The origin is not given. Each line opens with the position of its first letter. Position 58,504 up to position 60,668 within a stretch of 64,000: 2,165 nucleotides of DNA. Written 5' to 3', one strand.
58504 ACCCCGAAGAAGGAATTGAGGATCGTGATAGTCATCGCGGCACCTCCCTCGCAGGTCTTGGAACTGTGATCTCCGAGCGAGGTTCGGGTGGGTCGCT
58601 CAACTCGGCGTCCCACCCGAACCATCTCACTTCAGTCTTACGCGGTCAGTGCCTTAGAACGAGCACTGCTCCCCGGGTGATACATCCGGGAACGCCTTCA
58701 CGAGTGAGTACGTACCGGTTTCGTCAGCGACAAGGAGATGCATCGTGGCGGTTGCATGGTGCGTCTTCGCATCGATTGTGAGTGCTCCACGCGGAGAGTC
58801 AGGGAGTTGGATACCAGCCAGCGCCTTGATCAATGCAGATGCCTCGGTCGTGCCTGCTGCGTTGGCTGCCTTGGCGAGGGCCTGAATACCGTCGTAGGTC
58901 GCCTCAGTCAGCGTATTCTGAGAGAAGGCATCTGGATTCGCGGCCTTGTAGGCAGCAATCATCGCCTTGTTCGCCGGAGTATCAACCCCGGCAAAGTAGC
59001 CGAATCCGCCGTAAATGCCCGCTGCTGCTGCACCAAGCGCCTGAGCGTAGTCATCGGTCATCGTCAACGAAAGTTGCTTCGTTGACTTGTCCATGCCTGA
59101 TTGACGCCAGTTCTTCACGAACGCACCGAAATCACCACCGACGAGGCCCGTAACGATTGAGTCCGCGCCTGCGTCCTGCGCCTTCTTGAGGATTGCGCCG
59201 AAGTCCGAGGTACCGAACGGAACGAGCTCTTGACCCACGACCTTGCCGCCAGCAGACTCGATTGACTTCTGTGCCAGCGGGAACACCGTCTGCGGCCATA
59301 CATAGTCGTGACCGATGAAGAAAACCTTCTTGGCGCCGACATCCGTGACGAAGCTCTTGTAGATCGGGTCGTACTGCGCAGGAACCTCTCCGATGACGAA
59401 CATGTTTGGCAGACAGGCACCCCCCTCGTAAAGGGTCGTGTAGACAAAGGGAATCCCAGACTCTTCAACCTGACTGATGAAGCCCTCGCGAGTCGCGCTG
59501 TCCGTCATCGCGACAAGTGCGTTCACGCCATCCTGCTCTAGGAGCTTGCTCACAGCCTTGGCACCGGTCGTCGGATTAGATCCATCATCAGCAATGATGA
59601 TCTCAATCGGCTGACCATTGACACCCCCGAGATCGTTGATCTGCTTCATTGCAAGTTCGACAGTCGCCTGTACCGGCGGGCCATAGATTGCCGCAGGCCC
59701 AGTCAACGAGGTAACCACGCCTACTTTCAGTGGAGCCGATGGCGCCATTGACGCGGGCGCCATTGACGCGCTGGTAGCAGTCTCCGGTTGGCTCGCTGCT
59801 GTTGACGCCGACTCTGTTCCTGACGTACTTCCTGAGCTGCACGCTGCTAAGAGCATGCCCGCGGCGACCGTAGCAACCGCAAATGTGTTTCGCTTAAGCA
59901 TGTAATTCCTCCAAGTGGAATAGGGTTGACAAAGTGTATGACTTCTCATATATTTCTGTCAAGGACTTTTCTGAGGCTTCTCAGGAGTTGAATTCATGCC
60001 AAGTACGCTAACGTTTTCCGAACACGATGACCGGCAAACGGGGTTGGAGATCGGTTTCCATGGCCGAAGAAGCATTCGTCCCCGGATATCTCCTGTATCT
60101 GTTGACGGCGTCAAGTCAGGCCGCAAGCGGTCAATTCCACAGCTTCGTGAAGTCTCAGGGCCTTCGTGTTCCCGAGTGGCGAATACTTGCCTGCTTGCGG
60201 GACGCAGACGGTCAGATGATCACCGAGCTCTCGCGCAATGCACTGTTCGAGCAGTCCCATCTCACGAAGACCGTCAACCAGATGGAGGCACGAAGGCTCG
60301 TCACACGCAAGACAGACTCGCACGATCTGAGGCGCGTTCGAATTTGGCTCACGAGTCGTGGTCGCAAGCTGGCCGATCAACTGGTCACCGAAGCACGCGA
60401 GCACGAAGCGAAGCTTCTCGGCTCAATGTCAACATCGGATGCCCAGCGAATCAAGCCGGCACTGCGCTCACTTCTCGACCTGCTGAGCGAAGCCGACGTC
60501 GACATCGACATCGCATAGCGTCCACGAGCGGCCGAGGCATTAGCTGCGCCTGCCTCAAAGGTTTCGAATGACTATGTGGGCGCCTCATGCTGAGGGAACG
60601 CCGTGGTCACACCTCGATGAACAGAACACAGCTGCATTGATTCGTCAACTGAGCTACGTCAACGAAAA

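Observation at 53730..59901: Six-gene operon couples an AmiC/UrtA-type amide-binding ABC importer to an AtzE-like amidase with a 67-aa AtzG/GatC-like partner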

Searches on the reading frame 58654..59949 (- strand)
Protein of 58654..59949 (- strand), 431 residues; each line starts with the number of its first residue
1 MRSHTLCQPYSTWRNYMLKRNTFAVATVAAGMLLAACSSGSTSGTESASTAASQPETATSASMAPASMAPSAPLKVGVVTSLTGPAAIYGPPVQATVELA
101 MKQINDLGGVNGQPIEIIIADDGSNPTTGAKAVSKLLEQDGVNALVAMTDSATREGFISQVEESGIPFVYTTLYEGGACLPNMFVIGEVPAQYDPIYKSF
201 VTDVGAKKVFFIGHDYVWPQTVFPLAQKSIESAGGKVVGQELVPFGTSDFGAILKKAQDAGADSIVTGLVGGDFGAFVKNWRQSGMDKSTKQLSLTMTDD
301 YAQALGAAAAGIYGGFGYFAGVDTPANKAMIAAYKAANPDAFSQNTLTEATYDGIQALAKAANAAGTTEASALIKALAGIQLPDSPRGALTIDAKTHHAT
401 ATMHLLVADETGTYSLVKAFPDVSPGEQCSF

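Call 5: search_protein_families(library=pfam, proteins=[window:58654-59949:-], max_evalue=0.01)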
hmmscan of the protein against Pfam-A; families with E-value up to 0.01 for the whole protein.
window:58654-59949:- (431 aa): 3 families
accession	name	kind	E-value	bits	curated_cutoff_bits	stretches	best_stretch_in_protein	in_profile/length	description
PF13458.12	Peripla_BP_6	-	1.5e-86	291.6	31.7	1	73-412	1-342/343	Periplasmic binding protein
PF13433.12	Peripla_BP_5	-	6.3e-63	213.5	27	1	74-419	1-347/363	Periplasmic binding protein domain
PF01094.35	ANF_receptor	-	6e-07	29.3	25.4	1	94-375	3-298/353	Receptor family ligand binding region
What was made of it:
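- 58654..59901 (-): Lipoprotein substrate-binding protein (415 aa) of the AmiC/UrtA branch of cluster-B binding proteins. It is not a urea binder. Peripla_BP_6 at 1.5e-86 (call 5).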

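Call 8: search_protein_families(library=ncbifam, proteins=[window:58654-59949:-], max_evalue=1)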
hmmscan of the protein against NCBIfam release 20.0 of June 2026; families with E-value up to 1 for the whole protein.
window:58654-59949:- (431 aa): 8 families
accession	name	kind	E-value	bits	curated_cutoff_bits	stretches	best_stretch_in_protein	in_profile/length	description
TIGR03407.1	urea_ABC_UrtA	exception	3e-58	197.5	492.75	1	75-418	2-349/361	urea ABC transporter substrate-binding protein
TIGR03669.1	urea_ABC_arch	equivalog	1.8e-51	175.3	494.8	1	74-413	1-341/375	urea ABC transporter substrate-binding protein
NF011933.0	PRK15404.1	subfamily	6.9e-21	74.7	477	1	57-395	10-347/370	high-affinity branched-chain amino acid ABC transporter substrate-binding protein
NF053526.1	Myco_lipo_LppK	equivalog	0.012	15.6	125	1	22-86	8-72/167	lipoprotein LppK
NF053527.1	lipo_Cory_WKLS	subfamily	0.016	15.1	105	1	23-72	2-50/166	WKL family lipoprotein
NF052551.1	EnvBioLpgNMYCTU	equivalog_domain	0.041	13.2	250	1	19-68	2-52/227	envelope biogenesis lipoprotein LpqN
NF040528.1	SP_0198_lipo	equivalog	0.089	12.7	100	1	19-64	1-46/144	SP_0198 family lipoprotein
NF050142.1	PG1828_fam_lipo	equivalog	0.73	10.6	50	0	21-66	3-49/59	PG1828 family lipoprotein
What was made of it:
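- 58654..59901 (-): UrtA model at 197.5 bits against a cut-off of 492.75 (call 8).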

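Call 56: search_solved_structures(query=window:58654-59949:-, max_evalue=0.00001)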
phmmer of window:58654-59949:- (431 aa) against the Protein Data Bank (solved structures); distinct sequences matched with E-value up to 0.00001: 41.
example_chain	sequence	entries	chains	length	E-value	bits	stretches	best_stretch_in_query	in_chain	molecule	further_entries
8tg1_A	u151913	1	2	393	4.4e-46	160.9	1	72-408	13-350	Extracellular ligand-binding receptor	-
7s6e_A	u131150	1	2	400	1.6e-37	132.7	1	74-417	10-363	Urea ABC transporter, periplasmic urea-binding protein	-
7s6f_A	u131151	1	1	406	2.6e-36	128.7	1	64-417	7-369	Putative urea ABC transporter, urea binding protein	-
8hic_A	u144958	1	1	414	1.3e-35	126.5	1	74-417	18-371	Putative urea ABC transporter, substrate binding protein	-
1pea_A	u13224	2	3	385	1.8e-27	99.7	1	76-416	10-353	AMIDASE OPERON | AMIC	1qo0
1qnl_A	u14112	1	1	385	8.7e-27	97.4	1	76-416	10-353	ALIPHATIC AMIDASE EXPRESSION-REGULATING PROTEIN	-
4ey3_A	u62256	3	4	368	3.6e-25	92.1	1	74-405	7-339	Twin-arginine translocation pathway signal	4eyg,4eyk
4f06_A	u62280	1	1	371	2.5e-24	89.3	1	73-409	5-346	Extracellular ligand-binding receptor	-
4zpj_A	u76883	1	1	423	2.9e-24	89.1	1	38-415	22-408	Extracellular ligand-binding receptor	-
4evs_A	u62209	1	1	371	8e-24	87.6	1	73-409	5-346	PUTATIVE ABC TRANSPORTER SUBUNIT, SUBSTRATE-BINDING COMPONENT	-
3ipc_A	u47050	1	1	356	1.7e-20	76.7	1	76-394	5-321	ABC transporter, substrate binding protein (Amino acid)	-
3ip5_A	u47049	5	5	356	2.5e-20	76.1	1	76-394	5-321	ABC transporter, substrate binding protein (Amino acid)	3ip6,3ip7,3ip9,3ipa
3i09_A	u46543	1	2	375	3.9e-19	72.2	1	74-408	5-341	Periplasmic branched-chain amino acid-binding protein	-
4gnr_A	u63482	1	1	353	1.9e-17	66.7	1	73-404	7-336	ABC transporter substrate-binding protein-branched chain amino acid transport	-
4n0q_A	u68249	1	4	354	1.6e-15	60.3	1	72-391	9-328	Leu/Ile/Val-binding protein homolog 3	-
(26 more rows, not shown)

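Call 82: search_solved_structures(query=window:58654-59901:-, max_evalue=1e-25, show_alignments=5)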
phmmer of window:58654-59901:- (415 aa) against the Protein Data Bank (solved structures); distinct sequences matched with E-value up to 1e-25: 6.
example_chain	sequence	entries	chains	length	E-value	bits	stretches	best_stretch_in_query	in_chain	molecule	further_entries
8tg1_A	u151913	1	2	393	3.9e-46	161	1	56-392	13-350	Extracellular ligand-binding receptor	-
7s6e_A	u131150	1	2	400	1.5e-37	132.8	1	58-401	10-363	Urea ABC transporter, periplasmic urea-binding protein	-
7s6f_A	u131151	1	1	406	2.4e-36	128.9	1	48-401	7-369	Putative urea ABC transporter, urea binding protein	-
8hic_A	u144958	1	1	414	1.2e-35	126.6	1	58-401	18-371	Putative urea ABC transporter, substrate binding protein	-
1pea_A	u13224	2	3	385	1.6e-27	99.8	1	60-400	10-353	AMIDASE OPERON | AMIC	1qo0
1qnl_A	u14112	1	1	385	8.1e-27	97.5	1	60-400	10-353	ALIPHATIC AMIDASE EXPRESSION-REGULATING PROTEIN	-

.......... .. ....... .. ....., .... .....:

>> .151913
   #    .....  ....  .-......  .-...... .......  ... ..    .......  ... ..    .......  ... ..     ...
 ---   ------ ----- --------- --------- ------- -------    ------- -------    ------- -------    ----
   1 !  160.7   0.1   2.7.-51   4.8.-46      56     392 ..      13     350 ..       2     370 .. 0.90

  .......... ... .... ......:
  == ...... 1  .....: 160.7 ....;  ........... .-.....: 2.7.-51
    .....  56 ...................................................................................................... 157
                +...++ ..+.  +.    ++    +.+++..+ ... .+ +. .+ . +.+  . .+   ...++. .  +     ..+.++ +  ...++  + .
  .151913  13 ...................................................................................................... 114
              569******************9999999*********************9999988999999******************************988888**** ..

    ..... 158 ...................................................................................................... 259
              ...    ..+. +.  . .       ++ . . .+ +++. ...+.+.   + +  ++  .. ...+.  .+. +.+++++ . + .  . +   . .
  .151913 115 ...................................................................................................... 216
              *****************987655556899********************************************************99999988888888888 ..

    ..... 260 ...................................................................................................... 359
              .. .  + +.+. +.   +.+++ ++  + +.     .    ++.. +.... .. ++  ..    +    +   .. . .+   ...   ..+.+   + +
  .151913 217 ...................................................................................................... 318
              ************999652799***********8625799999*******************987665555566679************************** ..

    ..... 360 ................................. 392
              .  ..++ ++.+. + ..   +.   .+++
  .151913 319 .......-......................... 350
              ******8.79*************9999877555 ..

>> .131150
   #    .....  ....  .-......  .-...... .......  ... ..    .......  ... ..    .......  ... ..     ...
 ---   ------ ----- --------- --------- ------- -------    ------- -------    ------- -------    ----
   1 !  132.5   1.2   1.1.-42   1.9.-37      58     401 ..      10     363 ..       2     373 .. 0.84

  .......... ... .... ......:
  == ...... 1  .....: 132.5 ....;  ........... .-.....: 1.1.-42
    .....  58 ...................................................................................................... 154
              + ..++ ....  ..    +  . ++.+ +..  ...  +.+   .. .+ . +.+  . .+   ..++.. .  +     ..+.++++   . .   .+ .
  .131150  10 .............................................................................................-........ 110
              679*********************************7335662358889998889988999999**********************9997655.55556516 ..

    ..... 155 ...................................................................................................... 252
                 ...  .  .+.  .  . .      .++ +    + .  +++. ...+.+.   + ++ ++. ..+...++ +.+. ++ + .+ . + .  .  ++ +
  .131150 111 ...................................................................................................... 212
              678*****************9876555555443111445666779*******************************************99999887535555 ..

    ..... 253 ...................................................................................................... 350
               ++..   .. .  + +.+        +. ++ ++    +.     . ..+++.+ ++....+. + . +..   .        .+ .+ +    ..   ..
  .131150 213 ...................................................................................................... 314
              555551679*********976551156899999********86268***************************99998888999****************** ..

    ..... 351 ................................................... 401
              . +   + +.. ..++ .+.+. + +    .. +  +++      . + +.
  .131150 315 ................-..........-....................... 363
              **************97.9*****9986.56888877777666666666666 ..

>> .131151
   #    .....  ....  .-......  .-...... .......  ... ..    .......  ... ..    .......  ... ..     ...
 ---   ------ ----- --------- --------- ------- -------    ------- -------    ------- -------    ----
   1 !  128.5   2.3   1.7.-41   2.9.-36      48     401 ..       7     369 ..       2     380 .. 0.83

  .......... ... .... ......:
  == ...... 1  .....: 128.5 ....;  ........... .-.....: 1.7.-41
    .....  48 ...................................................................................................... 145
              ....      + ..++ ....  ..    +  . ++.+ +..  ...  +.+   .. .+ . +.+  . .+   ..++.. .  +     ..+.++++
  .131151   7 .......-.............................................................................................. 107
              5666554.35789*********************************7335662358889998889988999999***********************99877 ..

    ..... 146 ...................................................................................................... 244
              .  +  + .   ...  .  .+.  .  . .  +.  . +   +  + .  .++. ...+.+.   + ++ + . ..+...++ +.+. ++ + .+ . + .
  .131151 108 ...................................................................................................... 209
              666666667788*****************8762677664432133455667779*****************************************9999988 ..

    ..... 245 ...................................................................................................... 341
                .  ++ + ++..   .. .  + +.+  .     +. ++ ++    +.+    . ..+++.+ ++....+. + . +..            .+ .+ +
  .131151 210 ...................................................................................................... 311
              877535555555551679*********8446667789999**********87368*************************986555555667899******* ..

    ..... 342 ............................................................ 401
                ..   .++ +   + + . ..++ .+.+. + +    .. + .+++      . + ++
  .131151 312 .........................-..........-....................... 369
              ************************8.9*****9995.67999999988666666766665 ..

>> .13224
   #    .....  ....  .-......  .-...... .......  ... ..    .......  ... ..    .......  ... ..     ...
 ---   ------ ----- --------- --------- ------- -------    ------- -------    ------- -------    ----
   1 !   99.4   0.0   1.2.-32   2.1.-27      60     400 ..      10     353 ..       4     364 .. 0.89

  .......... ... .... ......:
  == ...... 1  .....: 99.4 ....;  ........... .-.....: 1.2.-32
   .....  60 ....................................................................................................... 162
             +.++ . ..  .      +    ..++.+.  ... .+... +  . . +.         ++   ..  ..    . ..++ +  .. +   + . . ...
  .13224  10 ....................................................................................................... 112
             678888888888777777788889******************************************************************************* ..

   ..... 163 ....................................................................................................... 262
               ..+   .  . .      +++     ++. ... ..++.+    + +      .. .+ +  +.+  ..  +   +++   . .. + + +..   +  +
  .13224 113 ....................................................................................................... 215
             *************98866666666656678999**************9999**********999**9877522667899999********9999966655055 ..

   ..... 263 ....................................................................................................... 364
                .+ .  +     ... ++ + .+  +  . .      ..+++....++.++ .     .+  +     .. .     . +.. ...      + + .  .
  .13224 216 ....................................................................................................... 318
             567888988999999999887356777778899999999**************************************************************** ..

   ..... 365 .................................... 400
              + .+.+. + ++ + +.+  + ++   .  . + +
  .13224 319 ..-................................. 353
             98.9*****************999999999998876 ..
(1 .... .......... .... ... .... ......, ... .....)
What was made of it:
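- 58654..59901 (-): PDB hits: 8tg1 3.9e-46, UrtA 7s6e 1.5e-37, AmiC 1.6e-27 (call 82).
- Closest known: UrtABCDE urea ABC transporter. Same: UrtA structures are among the nearest solved relatives (calls 56, 82).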

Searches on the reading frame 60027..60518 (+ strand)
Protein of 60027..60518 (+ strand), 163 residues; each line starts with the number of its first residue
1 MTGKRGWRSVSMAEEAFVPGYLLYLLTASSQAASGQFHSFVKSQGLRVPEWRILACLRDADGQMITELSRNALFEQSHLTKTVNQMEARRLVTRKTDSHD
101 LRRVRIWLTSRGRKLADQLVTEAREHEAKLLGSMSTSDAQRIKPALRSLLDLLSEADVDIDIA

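Call 52: search_protein_families(library=ncbifam, proteins=[window:60027-60518:+], max_evalue=0.00001)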
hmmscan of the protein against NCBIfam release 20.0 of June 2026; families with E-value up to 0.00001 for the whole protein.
window:60027-60518:+ (163 aa): 7 families
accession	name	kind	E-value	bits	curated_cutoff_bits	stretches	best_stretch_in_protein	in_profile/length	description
TIGR02337.1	HpaR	equivalog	2.9e-15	56.2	121.2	1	25-140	6-120/130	homoprotocatechuate degradation operon regulator HpaR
TIGR04472.1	reg_rSAM_mob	hypoth_equivalog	8.9e-08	32.3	240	1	51-119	34-102/141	radical SAM mobile pair system MarR family transcriptional regulator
NF002926.0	PRK03573.1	equivalog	9.2e-08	32.1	120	1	61-144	45-128/144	transcriptional regulator SlyA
NF041230.1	BagL_FevM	exception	1.4e-07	31.7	230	1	46-151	38-143/145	MarR family transcriptional regulator BagL/FevM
NF045919.1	HphnlacHdxRed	equivalog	1.7e-07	30.6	340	1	21-150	185-307/309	p-hydroxyphenylacetate 3-hydroxylase reductase component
NF053777.1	Saro0803TransReg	equivalog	7.1e-07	29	200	1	53-143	42-132/140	Saro_0803 family transcriptional regulator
NF045593.1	bilirub_TF_BilQ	equivalog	2e-06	27.5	125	1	66-149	48-131/135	bilirubin utilization transcriptional regulator BilQ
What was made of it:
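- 60027..60518 (+): MarR-family regulator (HpaR-like), divergent from the importer operon. HpaR model at 56 bits, below cut-off (call 52).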
